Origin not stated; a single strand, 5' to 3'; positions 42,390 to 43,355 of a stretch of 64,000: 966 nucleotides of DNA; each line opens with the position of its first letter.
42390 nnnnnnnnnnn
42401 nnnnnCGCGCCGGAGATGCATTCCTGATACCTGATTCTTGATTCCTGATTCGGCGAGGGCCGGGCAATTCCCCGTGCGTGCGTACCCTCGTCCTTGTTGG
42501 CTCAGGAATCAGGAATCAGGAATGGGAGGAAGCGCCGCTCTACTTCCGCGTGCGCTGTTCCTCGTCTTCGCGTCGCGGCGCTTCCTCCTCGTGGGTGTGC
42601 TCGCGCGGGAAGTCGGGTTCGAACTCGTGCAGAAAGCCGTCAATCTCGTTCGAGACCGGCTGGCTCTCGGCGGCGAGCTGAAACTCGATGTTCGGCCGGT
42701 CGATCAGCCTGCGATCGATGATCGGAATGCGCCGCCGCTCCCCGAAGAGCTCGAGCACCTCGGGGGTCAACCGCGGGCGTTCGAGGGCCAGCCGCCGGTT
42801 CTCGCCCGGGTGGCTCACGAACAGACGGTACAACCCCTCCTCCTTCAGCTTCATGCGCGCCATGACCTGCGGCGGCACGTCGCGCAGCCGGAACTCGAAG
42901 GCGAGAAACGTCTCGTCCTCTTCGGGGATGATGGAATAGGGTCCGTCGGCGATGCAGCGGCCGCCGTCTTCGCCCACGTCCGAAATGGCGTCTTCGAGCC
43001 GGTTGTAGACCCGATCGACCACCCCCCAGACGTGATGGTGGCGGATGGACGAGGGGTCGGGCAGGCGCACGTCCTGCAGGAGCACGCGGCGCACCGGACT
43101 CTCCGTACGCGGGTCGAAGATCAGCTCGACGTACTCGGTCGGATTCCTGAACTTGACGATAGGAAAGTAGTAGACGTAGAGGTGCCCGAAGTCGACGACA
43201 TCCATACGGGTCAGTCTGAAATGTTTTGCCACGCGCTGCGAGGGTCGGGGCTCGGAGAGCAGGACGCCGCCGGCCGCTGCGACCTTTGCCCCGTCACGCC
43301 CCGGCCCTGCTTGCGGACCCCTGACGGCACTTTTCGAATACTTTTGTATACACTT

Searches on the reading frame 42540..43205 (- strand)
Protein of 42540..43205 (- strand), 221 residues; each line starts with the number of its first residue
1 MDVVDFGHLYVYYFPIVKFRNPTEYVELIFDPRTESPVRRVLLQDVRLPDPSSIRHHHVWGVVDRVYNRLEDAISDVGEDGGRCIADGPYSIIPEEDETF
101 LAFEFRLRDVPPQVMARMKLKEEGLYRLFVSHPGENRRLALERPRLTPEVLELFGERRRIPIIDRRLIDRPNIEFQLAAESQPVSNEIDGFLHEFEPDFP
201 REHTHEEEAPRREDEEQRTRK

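Call 86: search_solved_structures(query=window:42540-43205:-, max_evalue=1)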
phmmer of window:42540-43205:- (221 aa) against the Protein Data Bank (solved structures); distinct sequences matched with E-value up to 1: 0.

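Call 87: search_protein_families(library=ncbifam, proteins=[window:42540-43205:-], max_evalue=0.01)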
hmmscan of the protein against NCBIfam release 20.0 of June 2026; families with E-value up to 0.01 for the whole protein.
window:42540-43205:- (221 aa): 0 families

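Call 95: predict_structure(protein=window:42540-43205:-)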
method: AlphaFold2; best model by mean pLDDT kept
length: 221 residues; sequences in the alignment: 1
mean_pLDDT: 36.3   pTM: 0.31
mean pLDDT of the five models: 36.3, 33.9, 31.3, 30.7, 30.6
residues with pLDDT >= 90: 0; 70-90: 0; 50-70: 35; < 50: 186
segments of 3 or more residues with pLDDT < 50: 1-67, 69-71, 76-79, 81-103, 128-205, 219-221
pLDDT, mean of each block of 10 residues (from residue 1): 21 22 35 35 29 35 47 49 43 39 51 54 50 32 32 24 21 23 24 33 46 51 48
secondary structure, 60 per line:
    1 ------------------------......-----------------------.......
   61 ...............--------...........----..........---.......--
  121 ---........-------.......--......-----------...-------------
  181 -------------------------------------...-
elements in order: E25-30 H54-75 E84-94 E99-108 H112-118 E124-131 E139-145 H148-153
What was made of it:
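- Tried and rejected: The single-sequence AlphaFold model is unusable, with mean pLDDT 36 (call 95).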
